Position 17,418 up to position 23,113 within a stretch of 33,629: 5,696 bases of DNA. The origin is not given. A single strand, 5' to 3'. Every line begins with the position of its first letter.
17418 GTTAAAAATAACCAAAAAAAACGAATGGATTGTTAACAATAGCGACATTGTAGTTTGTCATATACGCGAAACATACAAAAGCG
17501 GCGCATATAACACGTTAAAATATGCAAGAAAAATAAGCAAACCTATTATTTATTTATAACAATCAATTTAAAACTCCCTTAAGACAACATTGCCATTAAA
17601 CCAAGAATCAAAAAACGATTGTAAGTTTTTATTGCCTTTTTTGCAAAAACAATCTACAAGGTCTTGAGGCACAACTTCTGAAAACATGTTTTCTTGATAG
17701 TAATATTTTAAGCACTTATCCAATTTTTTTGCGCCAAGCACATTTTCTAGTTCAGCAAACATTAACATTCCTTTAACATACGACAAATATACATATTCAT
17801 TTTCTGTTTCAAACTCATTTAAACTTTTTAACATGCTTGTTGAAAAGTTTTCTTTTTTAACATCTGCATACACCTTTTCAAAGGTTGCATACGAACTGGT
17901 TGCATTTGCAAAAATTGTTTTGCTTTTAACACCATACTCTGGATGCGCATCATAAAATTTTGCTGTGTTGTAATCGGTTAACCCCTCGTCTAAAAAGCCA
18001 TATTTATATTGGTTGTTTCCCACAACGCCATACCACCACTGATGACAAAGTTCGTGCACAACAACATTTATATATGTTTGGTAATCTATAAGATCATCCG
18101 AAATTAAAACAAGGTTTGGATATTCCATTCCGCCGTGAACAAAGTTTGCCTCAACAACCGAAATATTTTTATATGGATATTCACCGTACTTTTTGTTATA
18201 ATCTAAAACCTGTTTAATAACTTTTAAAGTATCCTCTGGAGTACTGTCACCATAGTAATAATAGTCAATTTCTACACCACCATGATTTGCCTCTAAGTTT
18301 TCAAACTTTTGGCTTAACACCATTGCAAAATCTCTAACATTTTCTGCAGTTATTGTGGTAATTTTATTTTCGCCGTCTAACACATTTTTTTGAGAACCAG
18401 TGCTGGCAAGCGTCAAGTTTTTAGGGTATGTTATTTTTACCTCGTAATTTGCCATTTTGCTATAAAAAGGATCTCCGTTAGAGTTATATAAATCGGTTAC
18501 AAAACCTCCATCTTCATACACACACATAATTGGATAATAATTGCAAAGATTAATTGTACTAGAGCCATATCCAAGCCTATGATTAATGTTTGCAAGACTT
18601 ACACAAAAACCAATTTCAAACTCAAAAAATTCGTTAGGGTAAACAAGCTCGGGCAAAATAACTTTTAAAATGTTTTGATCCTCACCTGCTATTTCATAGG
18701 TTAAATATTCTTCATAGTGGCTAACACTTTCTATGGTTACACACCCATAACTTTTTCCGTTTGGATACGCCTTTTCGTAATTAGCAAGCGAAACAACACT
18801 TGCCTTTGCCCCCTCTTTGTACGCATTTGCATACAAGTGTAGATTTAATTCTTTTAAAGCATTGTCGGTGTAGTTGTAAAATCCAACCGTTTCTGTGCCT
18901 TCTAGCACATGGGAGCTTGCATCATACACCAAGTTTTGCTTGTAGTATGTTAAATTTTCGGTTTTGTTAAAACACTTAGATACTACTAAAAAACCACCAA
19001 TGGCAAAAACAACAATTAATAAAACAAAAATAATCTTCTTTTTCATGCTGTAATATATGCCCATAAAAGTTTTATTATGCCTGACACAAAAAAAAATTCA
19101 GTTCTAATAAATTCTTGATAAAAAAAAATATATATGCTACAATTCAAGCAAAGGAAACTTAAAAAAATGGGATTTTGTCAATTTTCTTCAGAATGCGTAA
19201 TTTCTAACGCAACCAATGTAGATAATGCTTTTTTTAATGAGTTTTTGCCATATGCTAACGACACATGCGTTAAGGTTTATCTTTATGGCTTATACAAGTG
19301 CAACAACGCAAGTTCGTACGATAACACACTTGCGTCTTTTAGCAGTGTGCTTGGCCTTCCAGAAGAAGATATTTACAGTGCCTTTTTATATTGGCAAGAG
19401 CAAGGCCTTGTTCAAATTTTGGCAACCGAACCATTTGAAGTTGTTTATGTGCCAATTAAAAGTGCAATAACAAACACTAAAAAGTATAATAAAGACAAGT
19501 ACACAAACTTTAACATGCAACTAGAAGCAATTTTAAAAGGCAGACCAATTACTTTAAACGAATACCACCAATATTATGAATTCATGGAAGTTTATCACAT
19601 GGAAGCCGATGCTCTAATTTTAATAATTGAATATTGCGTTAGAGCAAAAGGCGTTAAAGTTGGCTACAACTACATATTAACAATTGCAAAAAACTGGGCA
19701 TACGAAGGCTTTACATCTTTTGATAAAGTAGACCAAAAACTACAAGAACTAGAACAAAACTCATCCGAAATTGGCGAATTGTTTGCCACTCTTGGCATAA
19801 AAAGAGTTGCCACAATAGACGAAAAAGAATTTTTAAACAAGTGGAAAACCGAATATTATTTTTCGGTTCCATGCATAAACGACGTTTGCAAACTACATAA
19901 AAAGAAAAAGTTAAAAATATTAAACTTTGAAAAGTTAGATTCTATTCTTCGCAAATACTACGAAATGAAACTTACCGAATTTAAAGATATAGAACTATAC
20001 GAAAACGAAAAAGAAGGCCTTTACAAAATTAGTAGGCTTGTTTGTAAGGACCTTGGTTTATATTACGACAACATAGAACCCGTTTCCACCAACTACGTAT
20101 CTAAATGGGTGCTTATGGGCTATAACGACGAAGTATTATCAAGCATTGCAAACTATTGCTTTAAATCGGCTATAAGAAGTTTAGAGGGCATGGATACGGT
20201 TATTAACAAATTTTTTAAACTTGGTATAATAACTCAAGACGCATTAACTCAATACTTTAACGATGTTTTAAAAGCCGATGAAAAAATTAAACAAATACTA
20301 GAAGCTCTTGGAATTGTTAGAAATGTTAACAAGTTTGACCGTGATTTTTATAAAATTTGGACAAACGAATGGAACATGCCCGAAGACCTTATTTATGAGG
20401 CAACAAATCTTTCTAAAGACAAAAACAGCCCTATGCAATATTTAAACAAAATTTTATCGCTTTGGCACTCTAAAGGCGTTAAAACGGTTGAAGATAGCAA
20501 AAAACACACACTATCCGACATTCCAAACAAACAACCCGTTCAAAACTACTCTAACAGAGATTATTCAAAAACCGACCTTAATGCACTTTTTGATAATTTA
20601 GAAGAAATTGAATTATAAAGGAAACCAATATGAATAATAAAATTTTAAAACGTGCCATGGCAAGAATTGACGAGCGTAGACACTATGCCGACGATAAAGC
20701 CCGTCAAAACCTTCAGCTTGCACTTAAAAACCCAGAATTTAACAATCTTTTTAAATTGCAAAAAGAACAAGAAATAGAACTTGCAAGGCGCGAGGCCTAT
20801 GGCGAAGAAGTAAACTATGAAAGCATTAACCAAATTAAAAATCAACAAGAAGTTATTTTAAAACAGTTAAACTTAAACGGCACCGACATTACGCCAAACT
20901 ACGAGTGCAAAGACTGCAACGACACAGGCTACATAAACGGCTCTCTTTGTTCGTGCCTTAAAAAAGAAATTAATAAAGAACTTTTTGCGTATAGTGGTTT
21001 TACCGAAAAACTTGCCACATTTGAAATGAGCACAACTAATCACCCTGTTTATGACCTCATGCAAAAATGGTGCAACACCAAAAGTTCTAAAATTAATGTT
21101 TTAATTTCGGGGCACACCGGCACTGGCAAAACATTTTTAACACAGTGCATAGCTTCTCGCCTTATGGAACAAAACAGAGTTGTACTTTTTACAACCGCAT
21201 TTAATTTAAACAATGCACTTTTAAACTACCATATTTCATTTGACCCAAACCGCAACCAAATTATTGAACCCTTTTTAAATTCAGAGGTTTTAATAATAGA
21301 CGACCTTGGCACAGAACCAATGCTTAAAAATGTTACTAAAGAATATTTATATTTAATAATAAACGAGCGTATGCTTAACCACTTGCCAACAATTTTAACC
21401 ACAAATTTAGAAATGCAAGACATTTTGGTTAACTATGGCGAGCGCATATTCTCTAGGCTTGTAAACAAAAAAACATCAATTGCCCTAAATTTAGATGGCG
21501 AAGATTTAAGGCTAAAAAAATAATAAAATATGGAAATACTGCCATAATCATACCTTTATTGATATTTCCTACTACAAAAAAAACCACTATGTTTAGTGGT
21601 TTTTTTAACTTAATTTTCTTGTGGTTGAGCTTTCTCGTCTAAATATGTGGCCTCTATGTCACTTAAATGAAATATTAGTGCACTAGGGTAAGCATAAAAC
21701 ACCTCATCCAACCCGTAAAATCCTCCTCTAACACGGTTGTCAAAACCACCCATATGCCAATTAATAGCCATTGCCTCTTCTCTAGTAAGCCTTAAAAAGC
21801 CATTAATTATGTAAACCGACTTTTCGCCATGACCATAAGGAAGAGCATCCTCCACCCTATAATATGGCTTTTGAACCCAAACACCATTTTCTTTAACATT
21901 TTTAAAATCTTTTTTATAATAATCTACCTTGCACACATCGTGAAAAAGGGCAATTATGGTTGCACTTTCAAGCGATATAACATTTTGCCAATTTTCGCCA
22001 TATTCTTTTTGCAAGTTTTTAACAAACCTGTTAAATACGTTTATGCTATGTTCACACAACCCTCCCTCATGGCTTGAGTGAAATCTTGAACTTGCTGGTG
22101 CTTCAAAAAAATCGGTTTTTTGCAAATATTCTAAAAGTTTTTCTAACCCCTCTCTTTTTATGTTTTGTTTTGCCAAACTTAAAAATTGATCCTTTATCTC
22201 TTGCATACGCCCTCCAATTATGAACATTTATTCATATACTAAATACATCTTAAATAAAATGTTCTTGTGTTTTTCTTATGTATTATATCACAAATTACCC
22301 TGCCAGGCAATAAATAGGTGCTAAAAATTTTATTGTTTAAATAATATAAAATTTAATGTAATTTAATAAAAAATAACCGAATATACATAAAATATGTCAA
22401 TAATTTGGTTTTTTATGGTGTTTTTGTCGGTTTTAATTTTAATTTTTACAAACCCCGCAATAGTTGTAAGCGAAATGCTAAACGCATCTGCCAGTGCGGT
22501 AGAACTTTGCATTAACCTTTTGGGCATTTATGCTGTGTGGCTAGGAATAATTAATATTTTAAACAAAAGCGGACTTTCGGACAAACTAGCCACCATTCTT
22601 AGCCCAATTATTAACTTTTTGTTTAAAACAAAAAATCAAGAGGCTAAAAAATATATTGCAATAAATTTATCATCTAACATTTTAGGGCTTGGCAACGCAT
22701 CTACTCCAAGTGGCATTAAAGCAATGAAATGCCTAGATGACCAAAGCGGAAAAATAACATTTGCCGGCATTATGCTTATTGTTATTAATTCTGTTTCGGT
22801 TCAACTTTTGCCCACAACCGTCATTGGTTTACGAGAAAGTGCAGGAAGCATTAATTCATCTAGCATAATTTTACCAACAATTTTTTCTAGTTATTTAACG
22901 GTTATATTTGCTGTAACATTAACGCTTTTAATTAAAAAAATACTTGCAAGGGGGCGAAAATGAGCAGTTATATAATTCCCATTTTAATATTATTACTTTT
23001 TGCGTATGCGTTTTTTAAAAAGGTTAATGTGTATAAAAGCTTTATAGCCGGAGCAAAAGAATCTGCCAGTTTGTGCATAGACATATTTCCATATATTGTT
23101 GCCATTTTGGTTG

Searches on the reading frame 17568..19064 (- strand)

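Call 55: search_protein_families(library=pfam, proteins=[window:17568-19064:-])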
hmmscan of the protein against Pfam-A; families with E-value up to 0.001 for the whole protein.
window:17568-19064:- (498 aa): 1 family
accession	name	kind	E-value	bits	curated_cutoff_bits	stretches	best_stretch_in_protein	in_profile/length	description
PF01433.26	Peptidase_M1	-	7.3e-24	85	27.7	1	283-488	6-218/218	Peptidase family M1 domain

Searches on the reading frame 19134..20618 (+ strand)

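Call 55: search_protein_families(library=pfam, proteins=[window:19134-20618:+])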
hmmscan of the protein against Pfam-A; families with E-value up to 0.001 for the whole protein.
window:19134-20618:+ (494 aa): 2 families
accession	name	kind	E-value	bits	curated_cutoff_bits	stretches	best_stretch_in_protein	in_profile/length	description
PF07261.16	DnaB_2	-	3.6e-29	100.7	22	2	135-202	8-73/74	Replication initiation and membrane attachment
PF10391.15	DNA_pol_lambd_f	-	0.00079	19.6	29.8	0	183-210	12-40/51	Fingers domain of DNA polymerase lambda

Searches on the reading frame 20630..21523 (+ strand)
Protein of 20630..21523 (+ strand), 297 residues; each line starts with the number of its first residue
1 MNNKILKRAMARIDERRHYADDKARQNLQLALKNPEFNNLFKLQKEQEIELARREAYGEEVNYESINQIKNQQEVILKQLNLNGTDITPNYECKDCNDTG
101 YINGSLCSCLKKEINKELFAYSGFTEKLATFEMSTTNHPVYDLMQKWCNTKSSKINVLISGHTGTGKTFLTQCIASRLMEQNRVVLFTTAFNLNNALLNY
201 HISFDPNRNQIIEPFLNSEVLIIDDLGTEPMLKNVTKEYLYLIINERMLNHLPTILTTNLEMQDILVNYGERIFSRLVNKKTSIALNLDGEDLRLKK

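Call 55: search_protein_families(library=pfam, proteins=[window:20630-21523:+])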
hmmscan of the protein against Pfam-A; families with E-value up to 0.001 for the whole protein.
window:20630-21523:+ (297 aa): 9 families
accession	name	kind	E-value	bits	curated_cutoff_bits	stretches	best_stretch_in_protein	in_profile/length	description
PF01695.23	IstB_IS21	-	6e-13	49.3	24.1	1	152-296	90-233/238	IstB-like ATP binding protein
PF13191.12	AAA_16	-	1.8e-05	25.7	32.6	1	155-202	25-64/167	AAA ATPase domain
PF00308.24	Bac_DnaA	-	4.5e-05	24.1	23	1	131-277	10-155/162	Bacterial DnaA ATPAse domain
PF24883.2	NPHP3_N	-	0.00011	22.9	24.8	1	144-188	12-56/164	Nephrocystin 3, N-terminal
PF00158.32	Sigma54_activat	-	0.00017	21.8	20.2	1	138-197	6-65/168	Sigma-54 interaction domain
PF20720.3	nSTAND3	-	0.00029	21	27.2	1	153-188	16-51/155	Novel STAND NTPase 3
PF05970.20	PIF1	-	0.0003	20.9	25.9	1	139-194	8-62/223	PIF1-like helicase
PF00910.28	RNA_helicase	-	0.00053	20.9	21.5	0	157-239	1-71/105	RNA helicase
PF12775.13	AAA_7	-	0.00082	19.4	25.8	0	152-226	31-109/181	P-loop containing dynein motor region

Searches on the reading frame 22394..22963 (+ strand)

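Call 55: search_protein_families(library=pfam, proteins=[window:22394-22963:+])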
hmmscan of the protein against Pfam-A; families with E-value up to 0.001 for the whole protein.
window:22394-22963:+ (189 aa): 1 family
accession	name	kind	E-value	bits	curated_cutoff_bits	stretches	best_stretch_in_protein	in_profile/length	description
PF07670.19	Gate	-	1.4e-07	32.4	29.6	1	40-145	2-99/104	Nucleoside recognition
